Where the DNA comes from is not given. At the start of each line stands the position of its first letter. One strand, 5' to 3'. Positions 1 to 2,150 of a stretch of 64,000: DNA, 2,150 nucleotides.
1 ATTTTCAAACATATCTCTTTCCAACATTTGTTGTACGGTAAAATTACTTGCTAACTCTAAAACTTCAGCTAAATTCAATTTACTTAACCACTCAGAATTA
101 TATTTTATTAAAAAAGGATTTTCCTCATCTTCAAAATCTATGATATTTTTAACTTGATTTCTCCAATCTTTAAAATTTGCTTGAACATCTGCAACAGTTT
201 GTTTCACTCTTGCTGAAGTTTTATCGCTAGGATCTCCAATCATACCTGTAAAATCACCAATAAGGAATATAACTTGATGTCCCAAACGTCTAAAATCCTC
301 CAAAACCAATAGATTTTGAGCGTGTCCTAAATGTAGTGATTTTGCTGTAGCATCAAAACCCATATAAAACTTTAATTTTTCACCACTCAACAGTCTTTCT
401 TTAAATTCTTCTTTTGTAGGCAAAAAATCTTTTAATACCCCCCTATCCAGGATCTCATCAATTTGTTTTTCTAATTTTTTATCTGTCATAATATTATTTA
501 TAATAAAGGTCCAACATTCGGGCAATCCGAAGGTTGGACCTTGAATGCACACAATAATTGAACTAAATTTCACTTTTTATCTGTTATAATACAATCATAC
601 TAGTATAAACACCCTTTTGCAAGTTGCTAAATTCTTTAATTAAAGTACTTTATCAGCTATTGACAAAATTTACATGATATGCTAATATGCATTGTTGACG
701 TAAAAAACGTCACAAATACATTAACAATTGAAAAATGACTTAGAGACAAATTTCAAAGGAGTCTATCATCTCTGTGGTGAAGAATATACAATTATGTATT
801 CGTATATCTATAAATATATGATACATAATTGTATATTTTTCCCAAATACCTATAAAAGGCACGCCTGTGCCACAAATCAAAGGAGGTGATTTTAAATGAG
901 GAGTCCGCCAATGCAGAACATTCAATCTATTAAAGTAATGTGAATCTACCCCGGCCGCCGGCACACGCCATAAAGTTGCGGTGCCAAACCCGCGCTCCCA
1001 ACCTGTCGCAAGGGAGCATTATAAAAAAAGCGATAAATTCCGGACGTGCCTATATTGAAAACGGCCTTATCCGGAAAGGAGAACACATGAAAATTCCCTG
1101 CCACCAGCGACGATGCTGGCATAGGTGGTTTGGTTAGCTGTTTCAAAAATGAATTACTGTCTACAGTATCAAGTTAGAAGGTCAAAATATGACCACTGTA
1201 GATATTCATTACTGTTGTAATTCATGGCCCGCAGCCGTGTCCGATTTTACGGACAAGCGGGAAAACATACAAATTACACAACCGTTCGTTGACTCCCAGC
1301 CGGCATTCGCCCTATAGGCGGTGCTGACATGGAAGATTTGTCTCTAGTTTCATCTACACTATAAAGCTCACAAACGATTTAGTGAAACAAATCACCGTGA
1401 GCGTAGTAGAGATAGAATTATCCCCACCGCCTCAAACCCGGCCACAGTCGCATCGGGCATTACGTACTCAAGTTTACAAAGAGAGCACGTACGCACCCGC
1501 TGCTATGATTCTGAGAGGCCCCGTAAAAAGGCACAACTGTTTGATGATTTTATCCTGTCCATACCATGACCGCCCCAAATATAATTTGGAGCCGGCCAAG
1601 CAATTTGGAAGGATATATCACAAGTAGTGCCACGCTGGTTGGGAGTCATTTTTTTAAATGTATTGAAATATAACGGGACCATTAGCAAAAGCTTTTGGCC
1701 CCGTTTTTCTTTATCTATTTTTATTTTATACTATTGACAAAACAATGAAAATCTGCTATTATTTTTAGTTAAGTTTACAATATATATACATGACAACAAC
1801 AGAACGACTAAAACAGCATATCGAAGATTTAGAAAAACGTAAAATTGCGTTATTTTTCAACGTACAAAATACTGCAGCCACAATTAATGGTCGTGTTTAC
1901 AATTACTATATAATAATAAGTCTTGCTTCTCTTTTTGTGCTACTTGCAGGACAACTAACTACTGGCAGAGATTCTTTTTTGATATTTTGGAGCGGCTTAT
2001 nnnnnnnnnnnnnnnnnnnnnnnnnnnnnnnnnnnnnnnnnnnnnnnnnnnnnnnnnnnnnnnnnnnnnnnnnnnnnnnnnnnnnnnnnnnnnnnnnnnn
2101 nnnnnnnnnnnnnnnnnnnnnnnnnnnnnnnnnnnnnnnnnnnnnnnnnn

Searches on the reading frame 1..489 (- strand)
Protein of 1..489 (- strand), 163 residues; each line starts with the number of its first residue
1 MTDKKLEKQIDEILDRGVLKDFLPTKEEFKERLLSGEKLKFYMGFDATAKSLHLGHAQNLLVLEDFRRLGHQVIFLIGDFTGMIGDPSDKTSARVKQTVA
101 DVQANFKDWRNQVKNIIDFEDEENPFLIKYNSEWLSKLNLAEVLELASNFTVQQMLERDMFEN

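Call 35: search_protein_families(library=pfam, proteins=[window:1-489:-], max_evalue=0.01)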
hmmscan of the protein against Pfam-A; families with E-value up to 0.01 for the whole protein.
window:1-489:- (163 aa): 1 family
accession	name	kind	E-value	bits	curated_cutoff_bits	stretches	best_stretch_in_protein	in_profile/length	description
PF00579.31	tRNA-synt_1b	-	7.6e-29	101.4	21.1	1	36-162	3-122/292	tRNA synthetases class I (W and Y)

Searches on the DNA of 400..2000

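Call 25: search_rna_families(source=window, start=400, end=2000, threshold=evalue, max_evalue=1, show_alignments=2)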
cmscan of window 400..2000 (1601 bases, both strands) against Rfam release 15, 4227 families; matches with E-value up to 1: 10.
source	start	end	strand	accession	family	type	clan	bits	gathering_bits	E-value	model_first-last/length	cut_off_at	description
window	779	841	+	RF04154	mir-1277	Gene; miRNA;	-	31.6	81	0.0014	7-70/78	no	mir-1277 microRNA precursor family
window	775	844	-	RF04294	mir-3578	Gene; miRNA;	CL00149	25.8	78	0.043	1-82/82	no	mir-3578 microRNA precursor family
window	776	843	+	RF04176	mir-3149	Gene; miRNA;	-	25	100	0.065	1-83/83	no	mir-3149 microRNA precursor family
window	774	843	-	RF04154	mir-1277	Gene; miRNA;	-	24.8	81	0.085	1-78/78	no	mir-1277 microRNA precursor family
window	753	868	-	RF04263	MIR2593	Gene; miRNA;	-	24.8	96.2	0.18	1-116/116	no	MIR2593 microRNA precursor family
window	772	847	+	RF03747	mir-4536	Gene; miRNA;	-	23.4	76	0.25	1-88/88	no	mir-4536 microRNA precursor family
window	767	852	+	RF03637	mir-5879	Gene; miRNA;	-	21.9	97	0.11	1-76/76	no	mir-5879 microRNA precursor family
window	786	834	-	RF04176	mir-3149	Gene; miRNA;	-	21.9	100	0.4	1-83/83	no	mir-3149 microRNA precursor family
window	775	844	+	RF04161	mir-3688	Gene; miRNA;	-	19.6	84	0.91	1-88/88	no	mir-3688 microRNA precursor family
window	1670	1752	-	RF02763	IsrM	Gene; sRNA;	-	12.6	376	0.95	1-329/329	no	IsrM sRNA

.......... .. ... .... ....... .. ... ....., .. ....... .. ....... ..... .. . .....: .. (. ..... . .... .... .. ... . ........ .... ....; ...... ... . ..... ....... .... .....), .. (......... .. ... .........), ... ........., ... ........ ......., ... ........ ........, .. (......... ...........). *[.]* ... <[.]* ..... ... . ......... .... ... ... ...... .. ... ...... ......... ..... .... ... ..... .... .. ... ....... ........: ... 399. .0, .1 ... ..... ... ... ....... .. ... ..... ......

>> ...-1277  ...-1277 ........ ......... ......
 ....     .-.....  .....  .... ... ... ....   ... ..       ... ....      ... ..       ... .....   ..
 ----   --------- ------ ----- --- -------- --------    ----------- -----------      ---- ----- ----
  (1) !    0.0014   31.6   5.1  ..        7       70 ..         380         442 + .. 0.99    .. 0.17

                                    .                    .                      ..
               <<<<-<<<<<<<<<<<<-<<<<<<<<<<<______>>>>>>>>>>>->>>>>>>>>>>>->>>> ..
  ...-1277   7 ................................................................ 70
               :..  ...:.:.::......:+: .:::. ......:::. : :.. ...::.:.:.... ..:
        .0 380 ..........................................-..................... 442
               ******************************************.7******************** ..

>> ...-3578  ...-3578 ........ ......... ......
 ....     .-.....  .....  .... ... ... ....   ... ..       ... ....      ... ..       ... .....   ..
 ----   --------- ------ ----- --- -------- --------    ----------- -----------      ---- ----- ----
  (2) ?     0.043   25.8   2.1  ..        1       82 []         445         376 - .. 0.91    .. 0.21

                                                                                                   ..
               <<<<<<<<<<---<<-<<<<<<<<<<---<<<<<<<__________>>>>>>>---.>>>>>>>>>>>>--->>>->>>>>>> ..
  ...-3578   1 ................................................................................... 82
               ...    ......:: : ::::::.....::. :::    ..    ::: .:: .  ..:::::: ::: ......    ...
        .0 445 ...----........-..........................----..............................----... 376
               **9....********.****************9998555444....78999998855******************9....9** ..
